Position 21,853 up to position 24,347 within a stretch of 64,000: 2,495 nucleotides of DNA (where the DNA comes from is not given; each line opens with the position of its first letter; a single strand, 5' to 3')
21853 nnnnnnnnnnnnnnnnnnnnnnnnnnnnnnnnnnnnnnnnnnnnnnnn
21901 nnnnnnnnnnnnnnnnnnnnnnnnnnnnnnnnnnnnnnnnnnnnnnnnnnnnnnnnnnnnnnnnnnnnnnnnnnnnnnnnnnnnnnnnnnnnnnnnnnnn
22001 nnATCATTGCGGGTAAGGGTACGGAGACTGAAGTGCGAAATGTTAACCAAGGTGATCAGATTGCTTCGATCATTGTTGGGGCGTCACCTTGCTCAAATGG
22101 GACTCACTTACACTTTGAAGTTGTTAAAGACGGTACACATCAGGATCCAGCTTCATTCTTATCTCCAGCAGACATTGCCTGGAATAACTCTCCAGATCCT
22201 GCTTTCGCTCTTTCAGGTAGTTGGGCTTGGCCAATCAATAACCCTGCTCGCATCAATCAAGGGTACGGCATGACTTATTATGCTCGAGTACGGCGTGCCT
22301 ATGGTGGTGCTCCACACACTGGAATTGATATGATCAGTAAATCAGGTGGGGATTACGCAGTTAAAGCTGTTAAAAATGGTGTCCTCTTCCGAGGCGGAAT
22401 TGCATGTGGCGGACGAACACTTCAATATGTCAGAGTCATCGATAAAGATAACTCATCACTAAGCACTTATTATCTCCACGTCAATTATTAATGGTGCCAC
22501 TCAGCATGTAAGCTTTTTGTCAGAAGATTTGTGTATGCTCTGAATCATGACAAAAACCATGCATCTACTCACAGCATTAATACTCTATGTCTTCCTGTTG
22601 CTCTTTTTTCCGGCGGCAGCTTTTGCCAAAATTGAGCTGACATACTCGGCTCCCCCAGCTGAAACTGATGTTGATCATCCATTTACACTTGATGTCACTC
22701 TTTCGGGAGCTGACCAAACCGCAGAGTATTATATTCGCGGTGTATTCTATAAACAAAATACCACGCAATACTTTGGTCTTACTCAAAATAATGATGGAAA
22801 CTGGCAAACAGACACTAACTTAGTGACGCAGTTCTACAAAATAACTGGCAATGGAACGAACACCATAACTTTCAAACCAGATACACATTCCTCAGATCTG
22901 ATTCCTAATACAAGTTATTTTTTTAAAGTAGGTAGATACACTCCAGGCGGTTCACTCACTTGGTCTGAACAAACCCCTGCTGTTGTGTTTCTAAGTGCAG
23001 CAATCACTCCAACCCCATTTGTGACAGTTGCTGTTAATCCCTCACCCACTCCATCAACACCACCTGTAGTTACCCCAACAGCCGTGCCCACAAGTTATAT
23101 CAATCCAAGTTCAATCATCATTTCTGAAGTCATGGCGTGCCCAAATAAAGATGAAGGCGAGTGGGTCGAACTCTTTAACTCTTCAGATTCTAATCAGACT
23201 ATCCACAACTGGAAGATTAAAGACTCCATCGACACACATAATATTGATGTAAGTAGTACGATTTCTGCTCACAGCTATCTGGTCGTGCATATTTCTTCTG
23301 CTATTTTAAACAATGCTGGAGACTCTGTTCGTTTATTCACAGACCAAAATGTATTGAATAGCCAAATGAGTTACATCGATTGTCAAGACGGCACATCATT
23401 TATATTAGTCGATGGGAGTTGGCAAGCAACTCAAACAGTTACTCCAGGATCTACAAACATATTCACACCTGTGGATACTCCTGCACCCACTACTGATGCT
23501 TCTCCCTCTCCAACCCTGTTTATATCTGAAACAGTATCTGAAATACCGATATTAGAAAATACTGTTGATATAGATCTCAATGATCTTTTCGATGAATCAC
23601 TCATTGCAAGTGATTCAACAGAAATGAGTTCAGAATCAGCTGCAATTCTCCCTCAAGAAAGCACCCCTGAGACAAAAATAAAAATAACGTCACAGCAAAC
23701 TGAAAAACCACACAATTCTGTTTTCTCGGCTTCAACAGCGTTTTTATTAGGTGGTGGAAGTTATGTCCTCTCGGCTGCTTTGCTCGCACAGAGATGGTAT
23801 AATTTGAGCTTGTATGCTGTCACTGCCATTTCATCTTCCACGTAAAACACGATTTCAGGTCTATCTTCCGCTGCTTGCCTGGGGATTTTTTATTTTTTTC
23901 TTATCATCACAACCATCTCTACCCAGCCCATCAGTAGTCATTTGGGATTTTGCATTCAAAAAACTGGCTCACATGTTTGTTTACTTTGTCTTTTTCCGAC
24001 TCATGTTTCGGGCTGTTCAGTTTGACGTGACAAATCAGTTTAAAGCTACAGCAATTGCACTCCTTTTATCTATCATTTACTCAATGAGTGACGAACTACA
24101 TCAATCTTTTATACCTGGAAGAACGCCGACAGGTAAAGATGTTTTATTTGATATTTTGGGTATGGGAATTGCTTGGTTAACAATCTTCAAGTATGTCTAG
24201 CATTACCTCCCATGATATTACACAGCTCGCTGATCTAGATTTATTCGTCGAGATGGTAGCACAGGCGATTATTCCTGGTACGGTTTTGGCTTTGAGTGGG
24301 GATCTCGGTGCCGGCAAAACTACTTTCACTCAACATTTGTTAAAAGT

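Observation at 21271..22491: EnvC-like coiled-coil protein whose M23 peptidase motifs occur in permuted order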

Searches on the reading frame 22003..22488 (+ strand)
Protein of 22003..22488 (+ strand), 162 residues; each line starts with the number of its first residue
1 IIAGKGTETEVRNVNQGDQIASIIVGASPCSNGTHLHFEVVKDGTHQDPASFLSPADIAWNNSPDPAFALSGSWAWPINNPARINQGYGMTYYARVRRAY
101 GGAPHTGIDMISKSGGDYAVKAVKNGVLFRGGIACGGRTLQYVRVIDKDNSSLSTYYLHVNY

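Call 33: search_protein_representatives(protein=window:22003-22488:+)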
Query: 162 residues. Proteins with E-value up to 0.001 (for the whole library): 232; up to 1e-10: 89; up to 1e-30: 24. The best 150 are listed.
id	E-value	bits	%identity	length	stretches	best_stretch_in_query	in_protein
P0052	1.2e-72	259.8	71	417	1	1-162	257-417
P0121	1.0e-56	207.9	62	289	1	1-162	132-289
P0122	1.1e-54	201.3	61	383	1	1-162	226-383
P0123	2.8e-52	193.5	67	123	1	41-162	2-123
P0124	1.7e-51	190.9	61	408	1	3-162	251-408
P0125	2.8e-49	183.7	60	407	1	1-162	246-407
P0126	6.1e-48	179.3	58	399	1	1-162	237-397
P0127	8.6e-48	178.9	59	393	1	1-162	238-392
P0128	8.0e-47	175.7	56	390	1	2-162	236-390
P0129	5.7e-43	163.2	55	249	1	9-160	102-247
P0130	2.7e-41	157.7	52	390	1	1-162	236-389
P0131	3.6e-38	147.6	51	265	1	2-162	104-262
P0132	7.6e-38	146.5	52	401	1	1-162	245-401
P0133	2.3e-37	145.0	51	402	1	1-162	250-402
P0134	4.8e-36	140.7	50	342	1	1-160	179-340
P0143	3.4e-31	124.9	48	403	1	1-162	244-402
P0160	5.1e-26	108.0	48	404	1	1-160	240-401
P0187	1.5e-16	77.2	38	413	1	13-160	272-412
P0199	6.9e-14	68.6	35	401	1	9-160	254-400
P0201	1.0e-13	68.0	34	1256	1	14-161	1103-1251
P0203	3.4e-13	66.3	36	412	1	16-160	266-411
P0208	7.7e-11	58.7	36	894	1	17-160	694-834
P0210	1.5e-10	57.7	35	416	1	14-160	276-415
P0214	2.3e-09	53.9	37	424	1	25-157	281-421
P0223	9.1e-08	48.7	36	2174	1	26-145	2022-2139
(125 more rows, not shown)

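Call 37: predict_structure(alignment_id=A3)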
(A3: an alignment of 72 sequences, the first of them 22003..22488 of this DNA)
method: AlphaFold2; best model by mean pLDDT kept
length: 162 residues; sequences in the alignment: 72
mean_pLDDT: 86.7   pTM: 0.85
mean pLDDT of the five models: 86.7, 82.2, 82.0, 81.6, 81.4
residues with pLDDT >= 90: 95; 70-90: 45; 50-70: 18; < 50: 4
segments of 3 or more residues with pLDDT < 50: 1-4
pLDDT, mean of each block of 10 residues (from residue 1): 67 98 91 92 93 91 82 94 74 57 79 92 98 88 96 96 89
secondary structure, 60 per line:
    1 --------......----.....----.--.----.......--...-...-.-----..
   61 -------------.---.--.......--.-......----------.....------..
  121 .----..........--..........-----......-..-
elements in order: E9-14 E19-23 E36-42 E45-47 E81-87 H92-97 E108-112 E119-121 E126-135 E138-147 E153-158

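Call 50: list_cluster_members(proteins=[P0199, P0203, P0210, P0214, P0143, P0201, P0208, P0223, P0187, P0160])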
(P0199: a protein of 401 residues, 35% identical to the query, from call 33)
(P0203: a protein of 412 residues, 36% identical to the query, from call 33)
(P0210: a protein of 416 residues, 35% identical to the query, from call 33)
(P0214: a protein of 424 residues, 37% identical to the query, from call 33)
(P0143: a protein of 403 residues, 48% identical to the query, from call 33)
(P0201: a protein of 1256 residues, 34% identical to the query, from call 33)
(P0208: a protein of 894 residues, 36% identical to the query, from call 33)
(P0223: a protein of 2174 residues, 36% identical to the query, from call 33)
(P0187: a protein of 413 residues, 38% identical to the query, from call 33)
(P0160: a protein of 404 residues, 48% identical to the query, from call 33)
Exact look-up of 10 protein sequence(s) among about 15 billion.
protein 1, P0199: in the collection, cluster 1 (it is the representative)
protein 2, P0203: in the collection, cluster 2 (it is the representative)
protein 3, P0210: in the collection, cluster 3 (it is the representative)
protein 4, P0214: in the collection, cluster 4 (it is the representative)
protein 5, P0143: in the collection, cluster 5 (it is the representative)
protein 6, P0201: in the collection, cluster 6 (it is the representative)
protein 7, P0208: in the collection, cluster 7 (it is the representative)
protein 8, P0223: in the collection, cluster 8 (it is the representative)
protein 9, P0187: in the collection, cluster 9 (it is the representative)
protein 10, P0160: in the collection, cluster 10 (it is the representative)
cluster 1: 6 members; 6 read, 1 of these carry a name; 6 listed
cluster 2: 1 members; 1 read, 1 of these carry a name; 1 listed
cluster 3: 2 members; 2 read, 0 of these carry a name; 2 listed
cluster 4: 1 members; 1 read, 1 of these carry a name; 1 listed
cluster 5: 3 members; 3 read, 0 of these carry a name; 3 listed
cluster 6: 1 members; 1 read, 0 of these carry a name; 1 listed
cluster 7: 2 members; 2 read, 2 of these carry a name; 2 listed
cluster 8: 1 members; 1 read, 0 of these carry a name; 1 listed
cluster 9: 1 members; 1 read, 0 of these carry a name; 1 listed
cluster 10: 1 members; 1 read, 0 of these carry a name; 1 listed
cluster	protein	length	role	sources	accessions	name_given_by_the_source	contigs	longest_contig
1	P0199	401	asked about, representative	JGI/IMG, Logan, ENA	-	septal ring factor EnvC (AmiA/AmiB activator)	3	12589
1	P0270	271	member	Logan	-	-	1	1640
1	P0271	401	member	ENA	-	-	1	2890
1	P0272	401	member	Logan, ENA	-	-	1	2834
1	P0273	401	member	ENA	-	-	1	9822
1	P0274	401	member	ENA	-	-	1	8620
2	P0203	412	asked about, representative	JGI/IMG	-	peptidoglycan hydrolase CwlO-like protein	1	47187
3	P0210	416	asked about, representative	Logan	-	-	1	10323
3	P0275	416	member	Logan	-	-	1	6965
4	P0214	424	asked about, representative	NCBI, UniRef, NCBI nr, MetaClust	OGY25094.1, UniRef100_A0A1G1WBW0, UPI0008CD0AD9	MAG: hypothetical protein A2134_01995 [Candidatus Woykebacteria bacterium RBG_16_39_9b] | Peptidase M23 domain-containing protein n=1 Tax=Candidatus Woykebacteria bacterium ... | status=active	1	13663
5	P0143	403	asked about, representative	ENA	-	-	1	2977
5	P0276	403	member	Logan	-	-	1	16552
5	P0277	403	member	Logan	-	-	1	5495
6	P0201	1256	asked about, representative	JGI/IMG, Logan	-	-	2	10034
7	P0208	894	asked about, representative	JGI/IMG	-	endonuclease/exonuclease/phosphatase family metal-dependent hydrolase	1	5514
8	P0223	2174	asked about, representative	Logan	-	-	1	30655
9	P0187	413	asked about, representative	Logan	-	-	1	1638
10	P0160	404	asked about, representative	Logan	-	-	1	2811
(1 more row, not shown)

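Call 59: search_protein_families(library=pfam, proteins=[P0201, P0208, P0223], max_evalue=0.001)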
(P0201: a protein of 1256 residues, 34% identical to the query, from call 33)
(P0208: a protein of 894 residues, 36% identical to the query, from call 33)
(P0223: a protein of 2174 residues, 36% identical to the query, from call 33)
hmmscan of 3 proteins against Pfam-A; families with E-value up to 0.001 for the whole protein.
P0201 (1256 aa): 1 family
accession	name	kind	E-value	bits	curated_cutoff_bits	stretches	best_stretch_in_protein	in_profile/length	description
PF01551.29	Peptidase_M23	-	1.2e-13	51.4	28.7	1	1097-1140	57-96/96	Peptidase family M23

P0208 (894 aa): 2 families
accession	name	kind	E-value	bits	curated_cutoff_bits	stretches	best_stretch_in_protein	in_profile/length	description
PF03372.29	Exo_endo_phos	-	5.6e-11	43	24.5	1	423-638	1-225/225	Endonuclease/Exonuclease/phosphatase family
PF01551.29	Peptidase_M23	-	2.4e-10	40.9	28.7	0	782-834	2-52/96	Peptidase family M23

P0223 (2174 aa): 2 families
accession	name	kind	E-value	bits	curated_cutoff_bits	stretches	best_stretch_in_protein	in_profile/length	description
PF01551.29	Peptidase_M23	-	7.6e-06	26.5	28.7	0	2017-2045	68-96/96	Peptidase family M23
PF18884.5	TSP3_bac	-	0.00016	21.9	25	1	1411-1430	1-20/22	Bacterial TSP3 repeat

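Call 60: search_protein_families(library=phrogs, proteins=[P0201], max_evalue=0.001)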
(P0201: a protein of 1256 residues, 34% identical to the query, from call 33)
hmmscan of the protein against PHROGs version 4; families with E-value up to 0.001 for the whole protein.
P0201 (1256 aa): 5 families
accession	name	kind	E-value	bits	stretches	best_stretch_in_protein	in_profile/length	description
phrog_14988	-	other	9.5e-14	52.7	2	1098-1162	97-155/272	peptidase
phrog_7767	-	other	1.6e-10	42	1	1097-1145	76-120/194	metallo-endopeptidase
phrog_3578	-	lysis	1e-07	32.7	1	1098-1149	307-361/405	endolysin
phrog_16615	-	other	1.5e-07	31.6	1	1097-1142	474-515/529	peptidase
phrog_11037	-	unknown function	8.3e-07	29.5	0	1096-1164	252-313/365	-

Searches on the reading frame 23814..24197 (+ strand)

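Call 27: search_protein_families(library=pfam, proteins=[window:23814-24197:+], max_evalue=0.001)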
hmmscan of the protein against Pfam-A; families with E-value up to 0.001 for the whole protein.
window:23814-24197:+ (128 aa): 1 family
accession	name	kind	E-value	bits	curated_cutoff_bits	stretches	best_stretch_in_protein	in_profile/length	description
PF04892.17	VanZ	-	1.9e-13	51.6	30.1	1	18-124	3-122/126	VanZ like family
